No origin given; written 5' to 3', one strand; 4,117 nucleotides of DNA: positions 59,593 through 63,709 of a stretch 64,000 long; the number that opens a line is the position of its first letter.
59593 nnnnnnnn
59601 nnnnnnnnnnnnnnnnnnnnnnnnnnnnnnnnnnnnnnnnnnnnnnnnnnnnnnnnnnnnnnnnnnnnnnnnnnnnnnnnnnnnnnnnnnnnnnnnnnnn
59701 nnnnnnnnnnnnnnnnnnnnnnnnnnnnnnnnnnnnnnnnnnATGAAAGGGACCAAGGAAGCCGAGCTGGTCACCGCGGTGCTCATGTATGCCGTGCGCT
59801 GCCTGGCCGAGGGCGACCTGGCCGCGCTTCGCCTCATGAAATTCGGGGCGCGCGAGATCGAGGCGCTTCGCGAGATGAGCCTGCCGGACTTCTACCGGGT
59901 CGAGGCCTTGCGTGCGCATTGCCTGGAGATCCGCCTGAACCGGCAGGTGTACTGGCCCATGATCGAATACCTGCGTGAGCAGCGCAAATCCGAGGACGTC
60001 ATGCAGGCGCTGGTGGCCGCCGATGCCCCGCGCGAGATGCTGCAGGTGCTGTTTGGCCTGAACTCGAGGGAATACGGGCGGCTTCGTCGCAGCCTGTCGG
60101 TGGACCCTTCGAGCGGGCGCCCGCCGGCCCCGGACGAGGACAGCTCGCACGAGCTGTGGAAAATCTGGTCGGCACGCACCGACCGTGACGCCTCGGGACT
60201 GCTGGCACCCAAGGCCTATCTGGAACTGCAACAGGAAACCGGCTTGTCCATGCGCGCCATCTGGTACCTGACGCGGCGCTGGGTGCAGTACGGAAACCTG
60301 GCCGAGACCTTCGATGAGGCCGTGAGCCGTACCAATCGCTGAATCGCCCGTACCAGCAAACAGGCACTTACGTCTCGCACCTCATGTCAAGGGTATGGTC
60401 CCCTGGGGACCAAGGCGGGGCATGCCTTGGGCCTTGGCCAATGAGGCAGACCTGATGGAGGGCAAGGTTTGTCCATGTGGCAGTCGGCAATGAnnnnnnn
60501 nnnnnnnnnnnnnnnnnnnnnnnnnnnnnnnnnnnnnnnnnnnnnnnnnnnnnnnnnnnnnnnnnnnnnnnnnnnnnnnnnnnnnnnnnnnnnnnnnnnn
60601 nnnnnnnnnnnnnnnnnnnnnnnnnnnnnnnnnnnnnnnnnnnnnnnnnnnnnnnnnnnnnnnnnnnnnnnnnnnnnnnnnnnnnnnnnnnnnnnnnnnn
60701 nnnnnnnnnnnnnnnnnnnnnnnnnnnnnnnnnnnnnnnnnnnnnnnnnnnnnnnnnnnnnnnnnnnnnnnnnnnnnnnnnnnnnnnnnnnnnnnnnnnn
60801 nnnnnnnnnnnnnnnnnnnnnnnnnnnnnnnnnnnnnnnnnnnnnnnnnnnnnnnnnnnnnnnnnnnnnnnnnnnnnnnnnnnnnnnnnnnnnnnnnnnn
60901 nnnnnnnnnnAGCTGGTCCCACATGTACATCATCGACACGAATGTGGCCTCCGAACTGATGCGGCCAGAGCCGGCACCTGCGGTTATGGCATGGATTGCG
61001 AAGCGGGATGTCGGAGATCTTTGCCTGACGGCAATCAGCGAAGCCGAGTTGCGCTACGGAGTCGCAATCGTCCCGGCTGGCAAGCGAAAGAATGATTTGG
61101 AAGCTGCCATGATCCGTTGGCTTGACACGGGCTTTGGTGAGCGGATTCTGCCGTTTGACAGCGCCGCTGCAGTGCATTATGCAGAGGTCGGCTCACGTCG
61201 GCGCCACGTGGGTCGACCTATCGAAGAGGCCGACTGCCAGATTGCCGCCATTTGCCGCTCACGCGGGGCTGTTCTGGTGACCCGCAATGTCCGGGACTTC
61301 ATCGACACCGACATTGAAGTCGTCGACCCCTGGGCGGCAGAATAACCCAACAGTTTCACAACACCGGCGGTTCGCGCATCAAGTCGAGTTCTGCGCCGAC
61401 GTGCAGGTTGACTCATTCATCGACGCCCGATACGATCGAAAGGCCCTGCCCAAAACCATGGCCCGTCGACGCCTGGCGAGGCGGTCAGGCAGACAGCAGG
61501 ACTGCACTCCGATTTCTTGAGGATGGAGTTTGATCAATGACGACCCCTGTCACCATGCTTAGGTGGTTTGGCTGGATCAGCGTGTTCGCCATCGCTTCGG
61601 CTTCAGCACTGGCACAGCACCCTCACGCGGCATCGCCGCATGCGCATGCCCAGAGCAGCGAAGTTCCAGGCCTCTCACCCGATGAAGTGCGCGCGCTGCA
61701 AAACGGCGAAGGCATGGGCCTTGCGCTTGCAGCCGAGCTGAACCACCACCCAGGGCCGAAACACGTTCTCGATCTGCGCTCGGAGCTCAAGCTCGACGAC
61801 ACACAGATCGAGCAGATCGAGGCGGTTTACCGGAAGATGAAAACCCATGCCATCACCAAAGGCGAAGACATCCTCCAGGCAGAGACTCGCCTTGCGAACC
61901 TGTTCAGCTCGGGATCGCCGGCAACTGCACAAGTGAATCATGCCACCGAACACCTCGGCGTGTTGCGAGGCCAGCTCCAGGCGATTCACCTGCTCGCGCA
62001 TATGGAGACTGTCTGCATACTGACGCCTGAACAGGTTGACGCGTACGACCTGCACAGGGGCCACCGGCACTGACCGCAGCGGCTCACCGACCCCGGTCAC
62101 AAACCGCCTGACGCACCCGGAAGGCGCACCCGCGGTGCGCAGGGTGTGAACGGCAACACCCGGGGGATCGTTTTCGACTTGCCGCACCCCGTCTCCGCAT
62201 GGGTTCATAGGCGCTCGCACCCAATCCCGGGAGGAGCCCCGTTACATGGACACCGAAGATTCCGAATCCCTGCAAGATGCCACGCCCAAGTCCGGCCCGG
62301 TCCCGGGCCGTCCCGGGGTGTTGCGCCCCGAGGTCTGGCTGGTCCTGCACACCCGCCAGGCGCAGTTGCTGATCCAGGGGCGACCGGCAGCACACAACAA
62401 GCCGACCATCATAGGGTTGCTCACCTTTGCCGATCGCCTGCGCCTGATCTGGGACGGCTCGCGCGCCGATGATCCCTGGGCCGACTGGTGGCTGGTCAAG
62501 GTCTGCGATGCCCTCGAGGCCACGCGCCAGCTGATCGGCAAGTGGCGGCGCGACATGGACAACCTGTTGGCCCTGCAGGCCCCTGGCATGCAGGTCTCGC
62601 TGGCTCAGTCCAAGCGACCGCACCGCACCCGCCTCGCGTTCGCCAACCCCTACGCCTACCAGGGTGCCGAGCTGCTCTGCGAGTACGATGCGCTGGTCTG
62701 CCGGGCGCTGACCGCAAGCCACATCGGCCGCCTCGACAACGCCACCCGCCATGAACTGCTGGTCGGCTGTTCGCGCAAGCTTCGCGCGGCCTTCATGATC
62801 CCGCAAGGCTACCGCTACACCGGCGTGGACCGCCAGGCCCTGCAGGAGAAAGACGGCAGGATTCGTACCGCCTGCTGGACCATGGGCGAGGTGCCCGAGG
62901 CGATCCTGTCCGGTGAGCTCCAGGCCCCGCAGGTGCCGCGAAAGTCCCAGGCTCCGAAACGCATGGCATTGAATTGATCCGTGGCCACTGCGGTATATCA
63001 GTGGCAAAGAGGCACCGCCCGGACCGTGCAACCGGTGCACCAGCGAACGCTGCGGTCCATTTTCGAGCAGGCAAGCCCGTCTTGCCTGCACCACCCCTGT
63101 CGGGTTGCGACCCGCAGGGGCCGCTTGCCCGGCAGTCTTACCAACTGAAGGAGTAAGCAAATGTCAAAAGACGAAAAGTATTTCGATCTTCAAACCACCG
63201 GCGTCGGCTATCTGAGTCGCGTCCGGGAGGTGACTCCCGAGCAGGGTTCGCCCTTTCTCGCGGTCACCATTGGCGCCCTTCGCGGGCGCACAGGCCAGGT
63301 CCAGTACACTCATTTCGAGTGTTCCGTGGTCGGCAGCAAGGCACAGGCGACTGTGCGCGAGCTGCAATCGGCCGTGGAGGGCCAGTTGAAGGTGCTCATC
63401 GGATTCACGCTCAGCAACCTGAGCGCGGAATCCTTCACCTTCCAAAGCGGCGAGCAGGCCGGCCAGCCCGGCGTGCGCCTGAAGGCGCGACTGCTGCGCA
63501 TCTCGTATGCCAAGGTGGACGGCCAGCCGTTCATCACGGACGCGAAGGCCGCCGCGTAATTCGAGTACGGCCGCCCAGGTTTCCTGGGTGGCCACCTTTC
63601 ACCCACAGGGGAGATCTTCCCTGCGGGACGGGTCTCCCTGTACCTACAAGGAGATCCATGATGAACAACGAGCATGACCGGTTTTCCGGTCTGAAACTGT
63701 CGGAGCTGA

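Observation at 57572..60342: cI-like repressor divergent from a ParB-like nuclease gene with two GATAA/TTATC operators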

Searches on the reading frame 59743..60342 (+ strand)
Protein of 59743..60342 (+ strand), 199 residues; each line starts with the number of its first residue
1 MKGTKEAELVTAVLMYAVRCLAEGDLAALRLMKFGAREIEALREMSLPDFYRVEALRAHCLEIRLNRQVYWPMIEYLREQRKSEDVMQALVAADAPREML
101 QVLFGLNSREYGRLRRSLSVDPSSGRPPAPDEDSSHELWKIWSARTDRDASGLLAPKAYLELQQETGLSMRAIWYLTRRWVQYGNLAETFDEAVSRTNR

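Call 8: search_protein_families(library=ncbifam, proteins=[window:59743-60342:+], max_evalue=0.01)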
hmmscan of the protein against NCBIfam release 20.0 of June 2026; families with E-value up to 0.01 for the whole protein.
window:59743-60342:+ (199 aa): 0 families

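Call 9: search_protein_families(library=pfam, proteins=[window:59743-60342:+], max_evalue=0.01)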
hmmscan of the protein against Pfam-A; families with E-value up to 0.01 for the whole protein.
window:59743-60342:+ (199 aa): 1 family
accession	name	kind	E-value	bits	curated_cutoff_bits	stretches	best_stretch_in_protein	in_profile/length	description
PF11198.13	DUF2857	-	1.9e-43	148.5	36.8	1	11-182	2-173/174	Protein of unknown function (DUF2857)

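Call 44: search_protein_families(library=phrogs, proteins=[window:59743-60342:+], max_evalue=0.1)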
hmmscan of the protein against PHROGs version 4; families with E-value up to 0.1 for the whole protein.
window:59743-60342:+ (199 aa): 1 family
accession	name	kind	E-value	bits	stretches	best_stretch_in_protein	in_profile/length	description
phrog_37384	-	unknown function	1.2e-13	51.9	1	8-192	8-194/200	-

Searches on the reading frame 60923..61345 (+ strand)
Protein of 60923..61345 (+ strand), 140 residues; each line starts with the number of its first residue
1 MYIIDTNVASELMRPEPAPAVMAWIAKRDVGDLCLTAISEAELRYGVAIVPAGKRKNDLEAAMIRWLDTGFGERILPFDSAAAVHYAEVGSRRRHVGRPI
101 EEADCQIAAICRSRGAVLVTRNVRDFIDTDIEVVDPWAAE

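Call 8: search_protein_families(library=ncbifam, proteins=[window:60923-61345:+], max_evalue=0.01)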
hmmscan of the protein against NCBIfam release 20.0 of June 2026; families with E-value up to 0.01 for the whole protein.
window:60923-61345:+ (140 aa): 3 families
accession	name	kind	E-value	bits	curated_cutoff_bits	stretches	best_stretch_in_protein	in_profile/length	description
NF047863.1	VapCLeptosp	equivalog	1.2e-19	70.9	140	1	2-128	1-120/130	type II toxin-antitoxin system tRNA(fMet)-specific endonuclease VapC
NF010285.0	PRK13725.1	subfamily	5.1e-10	39.4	143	1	3-129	5-123/132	tRNA(fMet)-specific endonuclease VapC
NF047959.1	TA_toxin_VapC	equivalog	0.0022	18.1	80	1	75-126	64-116/125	type II toxin-antitoxin system VapC family toxin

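Call 9: search_protein_families(library=pfam, proteins=[window:60923-61345:+], max_evalue=0.01)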
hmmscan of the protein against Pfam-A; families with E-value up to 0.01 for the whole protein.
window:60923-61345:+ (140 aa): 1 family
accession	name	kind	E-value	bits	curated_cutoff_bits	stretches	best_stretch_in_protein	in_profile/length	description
PF01850.27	PIN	-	9.3e-16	59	23.6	1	2-130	1-118/120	PIN domain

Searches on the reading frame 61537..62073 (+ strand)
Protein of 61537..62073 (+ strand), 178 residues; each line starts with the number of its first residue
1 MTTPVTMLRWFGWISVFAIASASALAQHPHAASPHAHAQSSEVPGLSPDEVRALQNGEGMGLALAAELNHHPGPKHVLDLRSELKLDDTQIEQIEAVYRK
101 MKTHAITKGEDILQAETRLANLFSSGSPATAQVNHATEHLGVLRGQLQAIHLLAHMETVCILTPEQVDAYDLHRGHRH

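Call 8: search_protein_families(library=ncbifam, proteins=[window:61537-62073:+], max_evalue=0.01)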
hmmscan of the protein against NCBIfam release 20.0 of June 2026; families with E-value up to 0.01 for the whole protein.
window:61537-62073:+ (178 aa): 0 families

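Call 9: search_protein_families(library=pfam, proteins=[window:61537-62073:+], max_evalue=0.01)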
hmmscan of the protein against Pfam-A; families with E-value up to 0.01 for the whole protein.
window:61537-62073:+ (178 aa): 2 families
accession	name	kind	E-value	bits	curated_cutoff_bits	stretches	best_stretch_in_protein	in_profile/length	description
PF13801.11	Metal_resist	-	0.00031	21.3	29.2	1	70-167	23-123/125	Heavy-metal resistance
PF07813.17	LTXXQ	-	0.0045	18.1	24.3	1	78-169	7-95/100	LTXXQ motif family protein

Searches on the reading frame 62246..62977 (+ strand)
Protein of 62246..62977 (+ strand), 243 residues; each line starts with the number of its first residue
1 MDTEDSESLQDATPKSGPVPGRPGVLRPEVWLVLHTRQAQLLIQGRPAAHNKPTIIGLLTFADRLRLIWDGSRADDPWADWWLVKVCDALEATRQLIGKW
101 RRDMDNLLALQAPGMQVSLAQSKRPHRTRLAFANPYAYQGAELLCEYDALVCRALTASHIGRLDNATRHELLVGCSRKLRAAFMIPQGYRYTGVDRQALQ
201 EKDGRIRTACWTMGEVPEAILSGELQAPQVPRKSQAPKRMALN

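Call 8: search_protein_families(library=ncbifam, proteins=[window:62246-62977:+], max_evalue=0.01)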
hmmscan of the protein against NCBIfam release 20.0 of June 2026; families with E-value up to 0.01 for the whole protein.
window:62246-62977:+ (243 aa): 1 family
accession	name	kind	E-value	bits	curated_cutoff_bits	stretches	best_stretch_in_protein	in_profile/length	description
TIGR03761.1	ICE_PFL4669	equivalog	8.4e-50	169.3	110.7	1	24-229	1-208/216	PFL_4669 family integrating conjugative element protein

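Call 9: search_protein_families(library=pfam, proteins=[window:62246-62977:+], max_evalue=0.01)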
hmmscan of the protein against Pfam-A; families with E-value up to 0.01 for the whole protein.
window:62246-62977:+ (243 aa): 1 family
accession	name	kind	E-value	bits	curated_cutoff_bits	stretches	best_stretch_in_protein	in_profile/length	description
PF08900.16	AcaB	-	6.3e-59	199.8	27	1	22-227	1-208/215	Transcriptional regulator AcaB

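Call 44: search_protein_families(library=phrogs, proteins=[window:62246-62977:+], max_evalue=0.1)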
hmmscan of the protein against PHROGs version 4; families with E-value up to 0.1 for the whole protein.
window:62246-62977:+ (243 aa): 1 family
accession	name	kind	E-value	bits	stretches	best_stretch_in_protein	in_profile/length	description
phrog_31092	-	unknown function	4.9e-26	92.4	1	22-236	8-230/250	-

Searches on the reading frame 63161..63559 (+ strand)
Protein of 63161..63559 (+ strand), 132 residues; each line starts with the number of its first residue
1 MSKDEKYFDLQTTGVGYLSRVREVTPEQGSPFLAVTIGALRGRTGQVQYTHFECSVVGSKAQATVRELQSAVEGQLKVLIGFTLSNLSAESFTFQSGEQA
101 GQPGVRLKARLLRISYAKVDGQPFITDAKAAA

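Call 8: search_protein_families(library=ncbifam, proteins=[window:63161-63559:+], max_evalue=0.01)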
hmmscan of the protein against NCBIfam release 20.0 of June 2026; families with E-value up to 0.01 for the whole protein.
window:63161-63559:+ (132 aa): 1 family
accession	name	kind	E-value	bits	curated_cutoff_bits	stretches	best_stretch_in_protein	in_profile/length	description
NF040584.1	STY4534_fam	equivalog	6.9e-42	142.6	160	1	6-123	1-118/125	STY4534 family ICE replication protein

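Call 9: search_protein_families(library=pfam, proteins=[window:63161-63559:+], max_evalue=0.01)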
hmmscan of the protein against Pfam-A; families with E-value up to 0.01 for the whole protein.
window:63161-63559:+ (132 aa): 1 family
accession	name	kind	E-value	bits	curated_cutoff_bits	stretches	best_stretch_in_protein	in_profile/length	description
PF12101.13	DUF3577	-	1.5e-46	157.8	25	1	3-130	3-130/133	Protein of unknown function (DUF3577)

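Call 29: find_encoding_contigs(protein=window:63161-63559:+, flank=10000, max_places=6)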
Protein window:63161-63559:+ (132 aa): no gene with exactly this product is on record in the collection.
